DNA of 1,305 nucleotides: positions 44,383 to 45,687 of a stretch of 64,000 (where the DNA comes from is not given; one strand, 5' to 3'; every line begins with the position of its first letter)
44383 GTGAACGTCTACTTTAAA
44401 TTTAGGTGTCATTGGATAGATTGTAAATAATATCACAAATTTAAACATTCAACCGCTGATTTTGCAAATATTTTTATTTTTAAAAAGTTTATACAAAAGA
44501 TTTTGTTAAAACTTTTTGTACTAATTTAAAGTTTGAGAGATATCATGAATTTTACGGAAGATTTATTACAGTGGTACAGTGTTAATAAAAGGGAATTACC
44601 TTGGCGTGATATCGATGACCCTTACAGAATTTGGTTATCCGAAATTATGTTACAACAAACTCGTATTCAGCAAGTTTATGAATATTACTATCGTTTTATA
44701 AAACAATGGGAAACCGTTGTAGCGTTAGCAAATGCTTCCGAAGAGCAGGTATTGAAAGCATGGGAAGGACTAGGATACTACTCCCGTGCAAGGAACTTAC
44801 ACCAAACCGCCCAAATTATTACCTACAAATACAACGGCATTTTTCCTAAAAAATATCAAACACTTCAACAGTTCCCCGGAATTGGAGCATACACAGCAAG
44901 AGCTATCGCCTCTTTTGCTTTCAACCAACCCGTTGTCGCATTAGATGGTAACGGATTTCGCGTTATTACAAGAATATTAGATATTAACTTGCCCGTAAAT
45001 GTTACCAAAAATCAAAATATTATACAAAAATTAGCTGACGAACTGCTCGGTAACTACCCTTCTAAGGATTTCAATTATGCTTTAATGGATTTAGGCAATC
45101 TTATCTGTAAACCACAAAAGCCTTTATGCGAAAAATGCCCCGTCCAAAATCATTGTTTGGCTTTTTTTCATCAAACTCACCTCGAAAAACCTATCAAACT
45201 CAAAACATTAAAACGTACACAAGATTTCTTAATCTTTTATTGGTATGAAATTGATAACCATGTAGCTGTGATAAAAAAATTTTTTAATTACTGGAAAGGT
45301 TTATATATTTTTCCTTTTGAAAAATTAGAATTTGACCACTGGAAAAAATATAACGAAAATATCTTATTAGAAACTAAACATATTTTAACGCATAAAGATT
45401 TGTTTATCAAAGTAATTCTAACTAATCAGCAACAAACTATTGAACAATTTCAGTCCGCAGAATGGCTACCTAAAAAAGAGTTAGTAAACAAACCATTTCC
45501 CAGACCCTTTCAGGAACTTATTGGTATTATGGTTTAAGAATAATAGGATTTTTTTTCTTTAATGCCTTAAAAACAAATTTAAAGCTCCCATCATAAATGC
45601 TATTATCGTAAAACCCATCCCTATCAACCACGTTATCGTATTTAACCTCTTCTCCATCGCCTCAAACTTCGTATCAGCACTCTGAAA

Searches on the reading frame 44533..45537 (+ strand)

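Call 38: search_protein_families(library=pfam, proteins=[window:44533-45537:+], max_evalue=0.00001)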
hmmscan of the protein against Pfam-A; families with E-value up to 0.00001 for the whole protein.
window:44533-45537:+ (334 aa): 2 families
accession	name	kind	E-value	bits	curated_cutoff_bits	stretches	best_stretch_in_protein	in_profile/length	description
PF00730.31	HhH-GPD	-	4.3e-19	69.3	26.2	1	36-149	2-87/108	HhH-GPD superfamily base excision DNA repair protein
PF14815.12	NUDIX_4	-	1.4e-06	28.6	35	1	253-330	22-111/113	NUDIX domain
